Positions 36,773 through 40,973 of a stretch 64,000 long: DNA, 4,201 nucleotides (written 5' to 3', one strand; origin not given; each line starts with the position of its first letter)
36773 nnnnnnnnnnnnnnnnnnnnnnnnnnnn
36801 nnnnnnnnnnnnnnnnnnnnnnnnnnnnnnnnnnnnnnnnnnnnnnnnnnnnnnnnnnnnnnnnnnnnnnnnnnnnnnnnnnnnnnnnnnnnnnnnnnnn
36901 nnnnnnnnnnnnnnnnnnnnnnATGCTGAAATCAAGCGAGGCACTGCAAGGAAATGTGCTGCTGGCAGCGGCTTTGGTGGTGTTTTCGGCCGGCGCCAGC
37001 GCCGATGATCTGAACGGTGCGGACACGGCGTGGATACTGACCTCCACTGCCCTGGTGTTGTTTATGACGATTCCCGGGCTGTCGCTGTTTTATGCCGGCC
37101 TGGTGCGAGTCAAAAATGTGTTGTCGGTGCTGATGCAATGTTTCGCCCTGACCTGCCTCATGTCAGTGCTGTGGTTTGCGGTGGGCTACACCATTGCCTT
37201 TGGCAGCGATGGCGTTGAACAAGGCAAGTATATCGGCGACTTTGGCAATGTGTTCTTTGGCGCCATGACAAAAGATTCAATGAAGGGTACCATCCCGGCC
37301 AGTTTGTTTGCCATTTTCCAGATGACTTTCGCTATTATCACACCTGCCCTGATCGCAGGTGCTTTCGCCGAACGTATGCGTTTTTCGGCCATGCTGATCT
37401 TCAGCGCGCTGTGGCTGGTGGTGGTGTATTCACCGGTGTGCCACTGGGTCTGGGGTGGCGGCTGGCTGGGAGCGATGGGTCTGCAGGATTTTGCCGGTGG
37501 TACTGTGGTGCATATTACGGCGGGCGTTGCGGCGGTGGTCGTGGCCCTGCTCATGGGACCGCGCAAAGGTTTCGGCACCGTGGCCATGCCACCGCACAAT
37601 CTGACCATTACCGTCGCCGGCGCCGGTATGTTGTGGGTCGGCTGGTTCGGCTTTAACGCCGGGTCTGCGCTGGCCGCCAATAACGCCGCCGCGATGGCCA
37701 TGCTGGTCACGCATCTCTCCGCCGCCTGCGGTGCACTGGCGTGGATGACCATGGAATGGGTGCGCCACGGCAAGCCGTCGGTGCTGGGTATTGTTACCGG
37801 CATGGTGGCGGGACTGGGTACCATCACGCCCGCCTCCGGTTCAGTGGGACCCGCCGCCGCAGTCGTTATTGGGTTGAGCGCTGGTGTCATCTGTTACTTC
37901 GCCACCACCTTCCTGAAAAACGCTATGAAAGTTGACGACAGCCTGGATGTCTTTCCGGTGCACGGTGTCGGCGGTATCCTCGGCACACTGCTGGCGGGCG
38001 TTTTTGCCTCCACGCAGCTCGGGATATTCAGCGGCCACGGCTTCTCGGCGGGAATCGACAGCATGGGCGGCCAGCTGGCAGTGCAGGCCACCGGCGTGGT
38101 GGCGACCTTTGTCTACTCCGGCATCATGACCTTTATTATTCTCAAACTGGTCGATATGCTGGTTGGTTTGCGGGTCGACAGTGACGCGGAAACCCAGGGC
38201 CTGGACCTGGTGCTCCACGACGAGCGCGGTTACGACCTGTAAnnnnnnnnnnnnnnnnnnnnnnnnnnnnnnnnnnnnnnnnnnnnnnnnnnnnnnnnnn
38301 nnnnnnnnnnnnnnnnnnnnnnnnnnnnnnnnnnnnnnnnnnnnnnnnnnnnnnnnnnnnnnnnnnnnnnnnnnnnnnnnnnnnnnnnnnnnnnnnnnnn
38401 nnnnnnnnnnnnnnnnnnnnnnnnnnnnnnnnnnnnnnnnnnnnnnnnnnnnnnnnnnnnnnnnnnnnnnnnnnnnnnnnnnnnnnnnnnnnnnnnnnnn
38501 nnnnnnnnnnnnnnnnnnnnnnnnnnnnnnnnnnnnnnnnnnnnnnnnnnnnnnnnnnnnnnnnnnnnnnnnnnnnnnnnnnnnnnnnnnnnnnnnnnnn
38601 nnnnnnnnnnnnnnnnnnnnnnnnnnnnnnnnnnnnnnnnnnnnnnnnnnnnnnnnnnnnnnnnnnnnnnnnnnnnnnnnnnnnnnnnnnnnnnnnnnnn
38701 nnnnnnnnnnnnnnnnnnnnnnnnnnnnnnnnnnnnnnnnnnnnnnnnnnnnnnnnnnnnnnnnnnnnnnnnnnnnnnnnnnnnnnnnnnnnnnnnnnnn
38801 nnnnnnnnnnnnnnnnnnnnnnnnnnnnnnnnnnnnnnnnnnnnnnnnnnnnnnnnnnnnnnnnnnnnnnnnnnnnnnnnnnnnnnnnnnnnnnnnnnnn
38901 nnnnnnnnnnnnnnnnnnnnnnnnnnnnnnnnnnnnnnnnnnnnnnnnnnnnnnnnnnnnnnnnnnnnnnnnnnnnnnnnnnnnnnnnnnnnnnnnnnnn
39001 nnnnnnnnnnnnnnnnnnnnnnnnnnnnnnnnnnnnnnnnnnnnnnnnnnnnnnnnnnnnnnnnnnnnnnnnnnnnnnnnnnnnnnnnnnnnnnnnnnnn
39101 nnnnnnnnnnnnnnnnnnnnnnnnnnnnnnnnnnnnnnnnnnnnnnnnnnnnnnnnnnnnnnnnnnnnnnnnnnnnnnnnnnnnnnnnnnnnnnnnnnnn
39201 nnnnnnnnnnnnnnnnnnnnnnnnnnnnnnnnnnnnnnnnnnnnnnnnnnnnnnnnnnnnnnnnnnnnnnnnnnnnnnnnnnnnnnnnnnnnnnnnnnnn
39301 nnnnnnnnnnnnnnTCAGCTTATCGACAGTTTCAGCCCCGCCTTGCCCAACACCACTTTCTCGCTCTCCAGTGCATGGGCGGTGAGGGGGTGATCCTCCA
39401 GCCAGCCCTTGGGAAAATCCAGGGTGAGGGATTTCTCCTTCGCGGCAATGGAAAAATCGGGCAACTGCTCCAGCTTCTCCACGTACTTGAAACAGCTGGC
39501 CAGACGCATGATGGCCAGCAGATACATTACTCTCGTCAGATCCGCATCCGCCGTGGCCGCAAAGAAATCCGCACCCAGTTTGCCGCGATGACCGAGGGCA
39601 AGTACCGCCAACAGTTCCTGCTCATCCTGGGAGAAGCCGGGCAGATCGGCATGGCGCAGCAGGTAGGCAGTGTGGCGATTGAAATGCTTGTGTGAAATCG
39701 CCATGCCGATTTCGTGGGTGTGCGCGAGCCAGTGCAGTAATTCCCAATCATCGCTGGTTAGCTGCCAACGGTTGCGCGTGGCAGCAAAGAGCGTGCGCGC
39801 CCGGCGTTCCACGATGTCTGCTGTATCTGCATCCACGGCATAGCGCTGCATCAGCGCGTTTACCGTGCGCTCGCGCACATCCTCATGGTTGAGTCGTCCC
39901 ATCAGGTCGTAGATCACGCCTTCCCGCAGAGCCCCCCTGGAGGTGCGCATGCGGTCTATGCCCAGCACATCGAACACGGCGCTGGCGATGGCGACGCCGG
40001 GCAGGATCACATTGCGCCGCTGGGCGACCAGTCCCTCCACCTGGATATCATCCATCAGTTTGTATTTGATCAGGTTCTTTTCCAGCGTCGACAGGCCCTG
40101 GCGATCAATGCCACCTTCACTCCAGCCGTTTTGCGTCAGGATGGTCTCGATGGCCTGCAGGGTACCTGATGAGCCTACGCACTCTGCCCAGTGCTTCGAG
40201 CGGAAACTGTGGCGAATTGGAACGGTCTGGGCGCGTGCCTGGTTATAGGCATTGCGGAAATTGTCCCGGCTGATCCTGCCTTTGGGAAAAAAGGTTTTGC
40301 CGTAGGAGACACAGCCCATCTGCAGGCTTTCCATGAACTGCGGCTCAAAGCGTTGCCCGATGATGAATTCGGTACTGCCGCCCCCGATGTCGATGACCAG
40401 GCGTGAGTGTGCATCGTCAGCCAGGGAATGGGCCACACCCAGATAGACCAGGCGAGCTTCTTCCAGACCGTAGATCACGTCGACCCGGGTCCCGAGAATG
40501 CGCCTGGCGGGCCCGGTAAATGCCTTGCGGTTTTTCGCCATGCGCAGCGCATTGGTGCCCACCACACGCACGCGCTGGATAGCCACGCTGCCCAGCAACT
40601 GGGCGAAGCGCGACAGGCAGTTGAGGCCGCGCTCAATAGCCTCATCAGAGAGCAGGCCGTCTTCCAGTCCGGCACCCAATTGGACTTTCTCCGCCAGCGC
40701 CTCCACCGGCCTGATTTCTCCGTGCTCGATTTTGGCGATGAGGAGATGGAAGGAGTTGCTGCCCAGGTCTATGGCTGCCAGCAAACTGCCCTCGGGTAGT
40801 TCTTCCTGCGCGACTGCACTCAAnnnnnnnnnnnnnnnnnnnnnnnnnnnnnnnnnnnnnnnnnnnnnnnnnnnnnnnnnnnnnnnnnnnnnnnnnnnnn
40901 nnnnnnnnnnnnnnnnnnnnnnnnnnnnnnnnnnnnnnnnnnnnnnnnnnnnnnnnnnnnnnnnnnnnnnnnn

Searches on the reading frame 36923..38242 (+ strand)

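Call 20: search_protein_families(library=pfam, proteins=[window:36923-38242:+], max_evalue=0.001)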
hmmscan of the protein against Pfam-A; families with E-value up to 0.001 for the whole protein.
window:36923-38242:+ (439 aa): 1 family
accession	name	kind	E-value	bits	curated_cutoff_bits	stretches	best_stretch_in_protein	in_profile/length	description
PF00909.26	Ammonium_transp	-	1.9e-119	399.4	23.2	1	36-437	1-399/399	Ammonium Transporter Family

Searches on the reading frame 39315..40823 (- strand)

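Call 41: search_protein_families(library=pfam, proteins=[window:39315-40823:-], max_evalue=0.0001)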
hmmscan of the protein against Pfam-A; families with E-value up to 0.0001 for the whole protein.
window:39315-40823:- (502 aa): 2 families
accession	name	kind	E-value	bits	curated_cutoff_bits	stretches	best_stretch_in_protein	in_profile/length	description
PF02541.22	Ppx-GppA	-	2.7e-69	234.2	27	1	28-309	1-283/285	Ppx/GppA phosphatase family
PF21447.3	Ppx-GppA_III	-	2e-42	145.4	27.3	1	316-489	1-177/177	Ppx/GppA phosphatase, domain III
